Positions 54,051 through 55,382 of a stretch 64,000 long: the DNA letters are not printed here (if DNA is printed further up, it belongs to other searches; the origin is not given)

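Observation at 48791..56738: Candidate new phosphonate pathway: hydroxyethylphosphonate oxidation feeding PhnY-PhnA, without PhnW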

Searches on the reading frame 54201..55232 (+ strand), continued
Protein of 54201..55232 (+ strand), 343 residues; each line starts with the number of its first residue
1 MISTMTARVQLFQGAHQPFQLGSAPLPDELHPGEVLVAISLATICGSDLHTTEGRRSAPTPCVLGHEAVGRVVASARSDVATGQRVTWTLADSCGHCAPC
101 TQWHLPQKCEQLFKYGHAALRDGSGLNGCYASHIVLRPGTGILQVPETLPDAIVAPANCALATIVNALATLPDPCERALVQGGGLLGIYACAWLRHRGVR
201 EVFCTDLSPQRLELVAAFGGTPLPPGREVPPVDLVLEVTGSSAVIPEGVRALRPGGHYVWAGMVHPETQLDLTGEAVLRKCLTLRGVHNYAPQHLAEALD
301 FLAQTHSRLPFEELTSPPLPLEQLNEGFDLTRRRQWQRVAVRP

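Call 28: find_encoding_contigs(protein=P0003, flank=10000, max_places=2)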
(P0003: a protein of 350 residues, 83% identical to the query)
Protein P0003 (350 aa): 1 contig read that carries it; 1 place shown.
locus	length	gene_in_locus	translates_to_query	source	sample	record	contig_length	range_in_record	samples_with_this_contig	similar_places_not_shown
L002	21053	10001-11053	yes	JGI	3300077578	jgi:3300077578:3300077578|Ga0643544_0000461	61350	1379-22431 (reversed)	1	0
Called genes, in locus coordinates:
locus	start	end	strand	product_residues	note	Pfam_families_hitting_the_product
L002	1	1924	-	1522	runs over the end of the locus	PF00310:GATase_2, PF04898:Glu_syn_central, PF01645:Glu_synthase, PF01493:GXGXG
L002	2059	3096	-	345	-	PF04471:Mrr_cat (weak), PF04519:Bactofilin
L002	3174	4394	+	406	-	PF00561:Abhydrolase_1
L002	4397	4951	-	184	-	PF13560:HTH_31, PF01381:HTH_3, PF07883:Cupin_2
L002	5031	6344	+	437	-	PF16655:PhoD_N (weak), PF25077:DUF7800, PF09423:PhoD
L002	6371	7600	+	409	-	PF01663:Phosphodiest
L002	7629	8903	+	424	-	PF07690:MFS_1, PF13347:MFS_2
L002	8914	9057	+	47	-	-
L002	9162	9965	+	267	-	PF13366:PDDEXK_3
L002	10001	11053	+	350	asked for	PF08240:ADH_N, PF16912:Glu_dehyd_C, PF00107:ADH_zinc_N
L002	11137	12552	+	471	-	PF00171:Aldedh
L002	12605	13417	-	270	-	PF00378:ECH_1, PF16113:ECH_2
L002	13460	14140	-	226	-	PF10677:DUF2490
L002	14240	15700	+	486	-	PF00939:Na_sulph_symp, PF03600:CitMHS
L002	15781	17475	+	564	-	PF05157:MshEN, PF00437:T2SSE, PF13401:AAA_22 (faint)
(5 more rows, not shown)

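Call 29: find_encoding_contigs(protein=P0108, flank=10000, max_places=1)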
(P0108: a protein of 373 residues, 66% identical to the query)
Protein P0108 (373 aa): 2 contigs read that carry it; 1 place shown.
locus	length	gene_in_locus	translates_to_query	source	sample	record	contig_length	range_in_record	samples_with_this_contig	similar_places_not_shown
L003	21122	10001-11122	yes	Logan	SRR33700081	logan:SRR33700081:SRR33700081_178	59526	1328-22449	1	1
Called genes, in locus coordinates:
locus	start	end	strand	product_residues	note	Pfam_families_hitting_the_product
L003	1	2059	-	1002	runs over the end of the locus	-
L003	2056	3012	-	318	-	PF07963:N_methyl (weak)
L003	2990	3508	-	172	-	-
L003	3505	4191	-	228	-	-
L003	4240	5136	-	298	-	PF13385:Laminin_G_3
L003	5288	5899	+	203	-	PF12844:HTH_19, PF13560:HTH_31, PF01381:HTH_3, PF13443:HTH_26 (weak), PF07883:Cupin_2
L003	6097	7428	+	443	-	PF16655:PhoD_N (faint), PF25077:DUF7800 (faint), PF09423:PhoD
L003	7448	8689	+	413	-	PF01663:Phosphodiest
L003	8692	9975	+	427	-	PF07690:MFS_1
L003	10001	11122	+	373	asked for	PF08240:ADH_N, PF16912:Glu_dehyd_C, PF00107:ADH_zinc_N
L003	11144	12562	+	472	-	PF00171:Aldedh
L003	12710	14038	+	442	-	-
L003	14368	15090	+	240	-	PF06439:3keto-disac_hyd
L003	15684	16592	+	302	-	PF00702:Hydrolase, PF13344:Hydrolase_6, PF13419:HAD_2 (weak), PF13242:Hydrolase_like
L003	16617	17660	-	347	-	PF00884:Sulfatase, PF16347:SGSH_C (faint)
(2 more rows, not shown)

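Call 30: find_encoding_contigs(protein=P0098, flank=10000, max_places=1)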
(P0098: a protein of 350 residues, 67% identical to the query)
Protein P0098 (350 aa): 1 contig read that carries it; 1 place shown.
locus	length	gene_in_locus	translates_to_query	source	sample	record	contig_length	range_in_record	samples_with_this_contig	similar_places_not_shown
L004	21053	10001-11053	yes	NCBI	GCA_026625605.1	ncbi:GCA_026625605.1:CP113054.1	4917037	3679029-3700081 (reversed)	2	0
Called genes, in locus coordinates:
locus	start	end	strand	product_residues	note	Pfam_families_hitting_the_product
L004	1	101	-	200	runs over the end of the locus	-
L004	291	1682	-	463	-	PF02881:SRP54_N, PF00448:SRP54, PF01656:CbiA (faint), PF13401:AAA_22 (weak), PF02978:SRP_SPB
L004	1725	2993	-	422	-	PF01522:Polysacc_deac_1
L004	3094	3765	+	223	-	PF00005:ABC_tran, PF13304:AAA_21 (faint)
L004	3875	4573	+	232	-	PF00440:TetR_N, PF17939:TetR_C_30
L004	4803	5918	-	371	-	PF01926:MMR_HSR1, PF02421:FeoB_N (weak), PF06071:YchF-GTPase_C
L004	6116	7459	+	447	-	PF16655:PhoD_N (weak), PF09423:PhoD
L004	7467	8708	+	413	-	PF01663:Phosphodiest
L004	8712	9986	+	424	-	PF00083:Sugar_tr (faint), PF07690:MFS_1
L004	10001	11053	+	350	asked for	PF08240:ADH_N, PF16912:Glu_dehyd_C, PF00107:ADH_zinc_N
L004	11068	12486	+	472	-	PF00171:Aldedh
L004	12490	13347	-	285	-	-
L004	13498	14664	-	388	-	PF00155:Aminotran_1_2, PF01053:Cys_Met_Meta_PP (weak), PF01041:DegT_DnrJ_EryC1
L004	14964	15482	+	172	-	PF09346:SMI1_KNR4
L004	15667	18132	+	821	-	PF13428:TPR_14 (faint), PF13431:TPR_17 (faint), PF13432:TPR_16 (faint), PF07719:TPR_2 (faint), PF13181:TPR_8 (faint), PF23914:TPR_CcmH_CycH (faint), PF14559:TPR_19 (weak), PF13485:Peptidase_MA_2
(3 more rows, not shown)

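Call 32: search_protein_representatives(protein=window:54201-55232:+)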
Query: 343 residues. Proteins with E-value up to 0.001 (for the whole library): 14296; up to 1e-10: 2810; up to 1e-30: 350. The best 150 are listed.
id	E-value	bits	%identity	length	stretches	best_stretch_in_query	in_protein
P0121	7.4e-122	423.2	59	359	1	6-343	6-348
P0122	7.0e-115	400.3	54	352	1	6-341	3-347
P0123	1.6e-100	353.1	50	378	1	7-341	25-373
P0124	2.3e-99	349.3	52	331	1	11-343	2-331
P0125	1.2e-97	343.6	51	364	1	7-343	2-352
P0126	3.7e-95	335.4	71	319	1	7-224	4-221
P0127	4.2e-93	328.6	71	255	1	6-211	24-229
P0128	9.3e-91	320.9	51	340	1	10-340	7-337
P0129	1.3e-90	320.4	51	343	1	20-326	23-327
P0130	1.5e-89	317.0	47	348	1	11-341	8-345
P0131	2.1e-89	316.5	51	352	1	7-343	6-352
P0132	4.8e-89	315.3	50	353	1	7-341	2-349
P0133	1.1e-88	314.1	52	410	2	4-224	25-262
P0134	5.3e-88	311.9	47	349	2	26-225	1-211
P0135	2.1e-84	300.1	48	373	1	31-343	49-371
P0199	6.9e-59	216.1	40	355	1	7-343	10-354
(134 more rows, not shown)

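Call 36: find_related_loci(query=A2, collection=genome_contigs, flank=10000)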
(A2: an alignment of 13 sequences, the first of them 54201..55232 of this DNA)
Query A2 (343 aa) in genome_contigs; peptide patterns used: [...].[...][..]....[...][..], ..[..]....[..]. (x = any residue, [..] = any of these).
600 stretches matched a pattern (row limit reached: there are more); 584 encode a relative of the query (tblastn E <= 1e-3); the best 80 are kept; 80 distinct loci.
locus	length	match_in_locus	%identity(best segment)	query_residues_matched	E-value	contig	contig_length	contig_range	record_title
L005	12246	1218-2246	93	1-343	0e+0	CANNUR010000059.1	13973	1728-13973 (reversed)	MAG: uncultured Prosthecobacter sp. isolate REFINED_METABAT215_TOP10_CONTIGS_1500_ASSEMBLY_K77_MERGED__Nepal_MoBio_Fiber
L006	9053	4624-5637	93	6-343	0e+0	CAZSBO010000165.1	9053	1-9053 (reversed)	MAG TPA_asm: uncultured Brevifollis sp. isolate SRP319275_co6_110 genome assembly, contig: NODE_4437_length_9053_cov_6.5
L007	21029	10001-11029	91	1-343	0e+0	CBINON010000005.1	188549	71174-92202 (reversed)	MAG TPA_asm: uncultured bacterium isolate SRR16817029_binner123_Refined_14 genome assembly, contig: ERZ27393973.29, whol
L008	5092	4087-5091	85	6-340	0e+0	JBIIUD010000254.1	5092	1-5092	MAG: Verrucomicrobiaceae bacterium isolate ME2004-08-06_3300043437_group2_bin2 Rohwer_bin2790_scaffold_23441_c1, whole g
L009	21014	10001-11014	84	6-343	0e+0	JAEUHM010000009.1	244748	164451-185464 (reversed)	MAG: Verrucomicrobiaceae bacterium isolate new MAG-17 k141_1844592, whole genome shotgun sequence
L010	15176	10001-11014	84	6-343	0e+0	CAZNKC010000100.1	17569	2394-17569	MAG TPA_asm: uncultured Verrucomicrobiaceae bacterium isolate SRP344714_co1_267 genome assembly, contig: NODE_5996_lengt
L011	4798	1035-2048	85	6-343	0e+0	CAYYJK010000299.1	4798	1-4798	MAG TPA_asm: uncultured Brevifollis sp. isolate binchicken_co263_339 genome assembly, contig: NODE_21167_length_4798_cov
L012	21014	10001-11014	83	6-343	0e+0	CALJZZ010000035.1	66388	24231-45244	MAG TPA_asm: uncultured Verrucomicrobiaceae bacterium isolate SRR1506984_bin.23_CONCOCT_v1.1_MAG genome assembly, contig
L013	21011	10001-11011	82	7-343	0e+0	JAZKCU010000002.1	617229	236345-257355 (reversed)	MAG: Verrucomicrobiota bacterium isolate DC_HB_01_SPN181219-bin008 DCHB01SPN_B008_0_000000000002, whole genome shotgun s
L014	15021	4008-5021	84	6-343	0e+0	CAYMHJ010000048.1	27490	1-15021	MAG TPA_asm: uncultured Brevifollis sp. isolate SRP319275_co3_22 genome assembly, contig: NODE_2027_length_27490_cov_7.5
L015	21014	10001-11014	81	6-343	0e+0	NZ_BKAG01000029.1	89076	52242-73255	Brevifollis gellanilyticus strain NBRC 108608 sequence029, whole genome shotgun sequence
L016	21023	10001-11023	80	3-343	0e+0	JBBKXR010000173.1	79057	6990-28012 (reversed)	MAG: Verrucomicrobiales bacterium isolate metabat_bins.133 k119_222585, whole genome shotgun sequence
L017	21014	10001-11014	78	6-343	2e-173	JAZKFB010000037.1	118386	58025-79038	MAG: Verrucomicrobiota bacterium isolate DC_HB_02_SPN181219-bin059 DCHB02SPN_B059_0_000000000037, whole genome shotgun s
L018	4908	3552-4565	76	6-343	6e-176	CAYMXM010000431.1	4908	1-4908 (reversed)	MAG TPA_asm: uncultured Pirellula sp. isolate SRP344714_co1_392 genome assembly, contig: NODE_28746_length_4908_cov_8.45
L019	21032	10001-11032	66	2-343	1e-156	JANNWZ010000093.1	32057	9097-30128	MAG: Mariniblastus sp. isolate VAR_34_metabat_294 VAR_34_k141_934202, whole genome shotgun sequence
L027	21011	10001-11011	59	6-343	7e-133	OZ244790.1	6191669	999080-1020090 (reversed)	MAG: Candidatus Latescibacterota bacterium isolate 46c83e85-0880-45c6-8d78-79488e6eca4b genome assembly, chromosome: 1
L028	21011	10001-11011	60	6-343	8e-133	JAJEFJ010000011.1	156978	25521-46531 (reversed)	MAG: Candidatus Latescibacterota bacterium isolate p16x43bins.30 k141_760941, whole genome shotgun sequence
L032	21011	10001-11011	58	6-343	2e-131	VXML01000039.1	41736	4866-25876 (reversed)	MAG: Gemmatimonadetes bacterium isolate SB0661_bin_36 NODE_978_length_41736_cov_81.235911, whole genome shotgun sequence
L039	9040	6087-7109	57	10-343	5e-128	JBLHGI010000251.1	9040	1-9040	MAG: Planctomycetota bacterium isolate 3300054976_87 Ga0535667_0015823, whole genome shotgun sequence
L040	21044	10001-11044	55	3-343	3e-128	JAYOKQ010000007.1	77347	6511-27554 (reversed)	MAG: Gemmatimonadota bacterium isolate 139572_S173_metabat_bins_2.tsv.085 NODE_248_length_77347_cov_7.346129, whole geno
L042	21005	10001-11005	59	6-343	9e-127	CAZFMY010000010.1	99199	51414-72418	MAG TPA_asm: uncultured Gemmatimonadaceae bacterium isolate SRP077602_co9_658 genome assembly, contig: NODE_98_length_99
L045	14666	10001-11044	58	1-343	4e-126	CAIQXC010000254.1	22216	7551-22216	MAG: Akkermansiaceae bacterium isolate Ki1-2-2m_bin-203 genome assembly, contig: bin-203:254/952, whole genome shotgun s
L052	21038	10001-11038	53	3-341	3e-123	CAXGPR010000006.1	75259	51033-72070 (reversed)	MAG TPA_asm: uncultured bacterium isolate ERR594296_concoct_150 genome assembly, contig: ERZ8733628.386, whole genome sh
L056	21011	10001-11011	58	6-343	3e-125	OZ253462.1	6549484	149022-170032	MAG: Candidatus Latescibacterota bacterium isolate 85c596c4-e601-42f5-bc00-22a25924bb3e genome assembly, chromosome: 1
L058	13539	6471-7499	57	6-343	1e-121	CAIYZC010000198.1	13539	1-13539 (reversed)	MAG: uncultured Pedosphaera sp. isolate Umea_bin-10158 genome assembly, contig: bin-10158:198/870, whole genome shotgun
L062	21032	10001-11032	57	5-343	7e-121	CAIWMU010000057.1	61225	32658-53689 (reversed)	MAG: uncultured Verrucomicrobia subdivision 3 bacterium isolate Loclat_bin-04207 genome assembly, contig: bin-04207:057/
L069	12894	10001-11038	56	3-343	1e-119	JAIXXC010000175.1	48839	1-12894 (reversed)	MAG: Verrucomicrobiales bacterium isolate D4_MAG_00040 pond_D4_MAG_00040_000000000093, whole genome shotgun sequence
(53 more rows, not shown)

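Call 39: search_protein_families(library=ncbifam, proteins=[L028:12444-13574:+, L039:3092-4570:+, L042:9224-9955:+, L069:11108-12412:+, L056:8560-9255:+, L032:4909-6690:+, L052:12262-13050:+, L040:13144-14184:-, L027:16322-17779:-, L032:14603-15274:+], max_evalue=0.00001)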
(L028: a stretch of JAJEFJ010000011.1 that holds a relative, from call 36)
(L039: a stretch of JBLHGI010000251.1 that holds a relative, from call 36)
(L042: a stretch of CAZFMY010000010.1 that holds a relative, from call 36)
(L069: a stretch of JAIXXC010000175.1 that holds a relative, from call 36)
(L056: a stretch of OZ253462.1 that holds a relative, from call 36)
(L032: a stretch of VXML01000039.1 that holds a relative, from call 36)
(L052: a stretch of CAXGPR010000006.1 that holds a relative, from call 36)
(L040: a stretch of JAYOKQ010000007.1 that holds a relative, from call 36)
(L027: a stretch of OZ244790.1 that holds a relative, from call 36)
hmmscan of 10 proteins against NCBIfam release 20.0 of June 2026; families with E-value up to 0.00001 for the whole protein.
L028:12444-13574:+ (377 aa): 18 families
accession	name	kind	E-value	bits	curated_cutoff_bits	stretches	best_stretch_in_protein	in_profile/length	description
TIGR03364.1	HpnW_proposed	hypoth_equivalog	1.1e-133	445.8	285.1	1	7-371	2-365/365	TIGR03364 family FAD-dependent oxidoreductase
TIGR02352.1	thiamin_ThiO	equivalog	1.1e-21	77.4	250.8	1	8-224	1-224/351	glycine oxidase ThiO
TIGR03197.1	MnmC_Cterm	equivalog_domain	5.9e-14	52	174.2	1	7-213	1-212/400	FAD-dependent 5-carboxymethylaminomethyl-2-thiouridine(34) oxidoreductase MnmC1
NF002480.1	PRK01747.1-1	equivalog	6.6e-14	51.2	540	1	6-205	249-455/645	bifunctional tRNA (5-methylaminomethyl-2-thiouridine)(34)-methyltransferase MnmC2/FAD-dependent 5-carboxymethylaminomethyl-2-thiouridine(34)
NF008425.0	PRK11259.1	equivalog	2.1e-13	50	257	1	5-221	4-224/377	N-methyl-L-tryptophan oxidase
NF050086.1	pipecolate_AmaA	exception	1.1e-10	40.8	600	1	3-51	23-71/425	L-pipecolate oxidase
NF001933.0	PRK00711.1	subfamily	1.3e-09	37.6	383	0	8-53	3-49/429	D-amino acid dehydrogenase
TIGR01377.1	soxA_mon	subfamily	5.6e-09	35.2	479.65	1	7-365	2-347/381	amino oxidase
NF008726.1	PRK11728.1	equivalog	1.8e-08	33.6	299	1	7-200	2-200/389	L-2-hydroxyglutarate oxidase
NF004789.0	PRK06134.1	subfamily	3e-08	32.7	747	1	3-52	10-59/581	FAD-dependent oxidoreductase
NF033460.1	glycerol3P_ox_II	equivalog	4.3e-07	29.4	460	1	6-179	2-180/361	type 2 glycerol-3-phosphate oxidase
NF005560.0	PRK07233.1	equivalog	8.5e-07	28.1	252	1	7-42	2-37/435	hypothetical protein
TIGR03997.1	mycofact_OYE_2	equivalog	1.8e-06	26.7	793.15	1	5-43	379-417/645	mycofactocin system FadH/OYE family oxidoreductase 2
NF009477.0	PRK12843.1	equivalog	1.9e-06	26.6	758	1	5-52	16-63/578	FAD-dependent oxidoreductase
NF004783.0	PRK06129.1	equivalog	2.5e-06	27.1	347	1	6-45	3-42/315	3-hydroxyacyl-CoA dehydrogenase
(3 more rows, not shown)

L039:3092-4570:+ (493 aa): 12 families
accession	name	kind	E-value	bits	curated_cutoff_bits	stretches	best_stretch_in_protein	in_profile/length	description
NF005493.0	PRK07107.1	equivalog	1.3e-133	446.2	585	1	1-487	1-495/502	IMP dehydrogenase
TIGR01302.1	IMP_dehydrog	equivalog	3.9e-103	345.7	481.5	1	27-462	17-449/450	IMP dehydrogenase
NF005869.0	PRK07807.1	equivalog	5.4e-70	236.8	549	1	42-474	38-468/479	GuaB1 family IMP dehydrogenase-related protein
NF052358.1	GMPRedGuaB1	equivalog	3.1e-68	231.1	675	1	48-474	44-468/479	GMP reductase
TIGR01303.1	IMP_DH_rel_1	equivalog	1.2e-63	215.6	562.75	1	48-474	43-466/475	GuaB1 family IMP dehydrogenase-related protein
NF005311.0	PRK06843.1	equivalog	4.7e-47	160.8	779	2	202-485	118-402/404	inosine 5-monophosphate dehydrogenase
NF003966.0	PRK05458.1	equivalog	2.5e-30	105.9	344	1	225-463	86-311/327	GMP reductase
NF003470.0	PRK05096.1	equivalog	9.1e-27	94.1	397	1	209-464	84-330/347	GMP reductase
TIGR01306.1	GMP_reduct_2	equivalog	1.8e-26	93.5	465.65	1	242-462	99-306/321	GMP reductase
TIGR01305.1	GMP_reduct_1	equivalog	1.3e-24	86.9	492.15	1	207-465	78-330/343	GMP reductase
TIGR01304.1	IMP_DH_rel_2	equivalog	5.4e-22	78.5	342.1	1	235-386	137-295/365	GuaB3 family IMP dehydrogenase-related protein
TIGR03151.1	enACPred_II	equivalog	3.9e-09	36.2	453.1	0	325-398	141-212/307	enoyl-[acyl-carrier-protein] reductase FabK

L042:9224-9955:+ (244 aa): 2 families
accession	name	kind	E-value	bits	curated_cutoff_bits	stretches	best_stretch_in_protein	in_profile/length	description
NF041293.1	G6PDh_Azf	equivalog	9e-11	41.7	400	1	3-233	5-247/252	NAD-dependent glucose-6-phosphate dehydrogenase Azf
TIGR03466.1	HpnA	hypoth_equivalog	5.9e-06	25.4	367.65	0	1-148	1-158/327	hopanoid-associated sugar epimerase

L069:11108-12412:+ (435 aa): 0 families

L056:8560-9255:+ (232 aa): 1 family
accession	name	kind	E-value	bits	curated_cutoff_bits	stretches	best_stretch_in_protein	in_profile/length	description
NF041293.1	G6PDh_Azf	equivalog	5.8e-12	45.6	400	1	3-227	5-248/252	NAD-dependent glucose-6-phosphate dehydrogenase Azf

L032:4909-6690:+ (594 aa): 179 families (the best 25 are shown)
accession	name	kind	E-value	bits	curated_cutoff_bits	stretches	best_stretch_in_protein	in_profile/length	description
TIGR02203.1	MsbA_lipidA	equivalog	3.9e-130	435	602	1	23-591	4-570/572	lipid A export permease/ATP-binding protein MsbA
TIGR02204.1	MsbA_rel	hypoth_equivalog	1.9e-122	409.9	780.4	1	22-590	7-575/576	ABC transporter, permease/ATP-binding protein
NF052233.1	CphA_assoc_ABC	equivalog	1.9e-119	400.2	880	1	22-588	173-741/766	cyanophycin metabolism-associated ABC transporter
NF008381.0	PRK11176.1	equivalog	8.1e-112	374.5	867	1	28-592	20-581/582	lipid A ABC transporter ATP-binding protein/permease MsbA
TIGR01846.1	type_I_sec_HlyB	subfamily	2.2e-110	370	725.55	1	48-589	154-691/694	type I secretion system permease/ATPase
TIGR00958.1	3a01208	subfamily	3.4e-107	359.5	874.6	1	12-586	140-710/711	antigen peptide transporter 2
NF008056.1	PRK10790.1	equivalog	4.5e-106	355.6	746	1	23-590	13-575/584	SmdB family multidrug efflux ABC transporter permease/ATP-binding protein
NF045513.1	HepA_fam_ABC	equivalog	6.2e-102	342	725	1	80-589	102-608/610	heterocyst formation ABC transporter subunit HepA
TIGR03796.1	NHLM_micro_ABC1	equivalog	6.8e-98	328.7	853.3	1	19-587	140-709/710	NHLP family bacteriocin export ABC transporter peptidase/permease/ATPase subunit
NF000475.1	tet_ABC_46_B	exception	2.1e-96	323.8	1250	1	39-586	22-570/578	tetracycline efflux ABC transporter Tet(46) subunit B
TIGR03375.1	type_I_sec_LssB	subfamily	5.7e-93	312.5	693.1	1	90-577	206-689/696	type I secretion system permease/ATPase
NF010178.0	PRK13657.1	equivalog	1.2e-90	304.6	733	1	35-588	29-568/588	glucan ABC transporter ATP-binding protein/ permease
TIGR01193.1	bacteriocin_ABC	subfamily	2.5e-87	294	523.85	1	75-587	198-706/708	peptide cleavage/export ABC transporter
TIGR03797.1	NHLM_micro_ABC2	equivalog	3.3e-84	283.7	709.4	1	38-587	141-682/686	NHLP bacteriocin export ABC transporter permease/ATPase subunit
TIGR02857.1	CydD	equivalog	2.5e-82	277.5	435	1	61-562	31-529/529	thiol reductant ABC exporter subunit CydD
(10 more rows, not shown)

L052:12262-13050:+ (263 aa): 2 families
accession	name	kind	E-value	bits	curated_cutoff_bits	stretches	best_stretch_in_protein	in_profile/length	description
NF040645.1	K_channel_Meth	equivalog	1.1e-15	58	300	1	21-222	12-192/203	hyperpolarization-activated voltage-gated potassium channel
NF007828.0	PRK10537.1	equivalog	2.3e-07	30.1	425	1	162-247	156-241/403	voltage-gated potassium channel protein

L040:13144-14184:- (347 aa): 7 families
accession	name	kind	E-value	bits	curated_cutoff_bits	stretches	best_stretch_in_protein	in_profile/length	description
NF052479.1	LevoglcsnDh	equivalog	3.6e-18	65.4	650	1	32-211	40-222/386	levoglucosan dehydrogenase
TIGR04380.1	myo_inos_iolG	equivalog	7.4e-16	57.9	355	1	3-119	2-117/330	inositol 2-dehydrogenase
NF040723.1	UDP-GlcNAcDh_Arch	equivalog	3.1e-14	53.2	450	1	3-159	1-153/302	UDP-N-acetylglucosamine 3-dehydrogenase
NF041392.1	XylDh_Gfo6_Halo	equivalog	4.7e-14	51.9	350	1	2-343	16-349/350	D-xylose 1-dehydrogenase Gfo6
NF008607.0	PRK11579.1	subfamily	1e-11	44.4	330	1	2-169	4-166/346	oxidoreductase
NF052679.1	InsChiInosDhIolG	equivalog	1.1e-09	37.8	540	1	1-108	1-109/343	bifunctional inositol 2-dehydrogenase/D-chiro-inositol 1-dehydrogenase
NF058561.1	BT_2158_fam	equivalog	1.6e-06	26.9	750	1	22-116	51-147/487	glycoside 3-dehydrogenase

L027:16322-17779:- (486 aa): 1 family
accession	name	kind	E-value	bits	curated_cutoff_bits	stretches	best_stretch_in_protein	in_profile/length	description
NF041767.1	micro_ase_MlrC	exception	2.1e-48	165.1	999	1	2-375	30-407/511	microcystinase MlrC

L032:14603-15274:+ (224 aa): 0 families
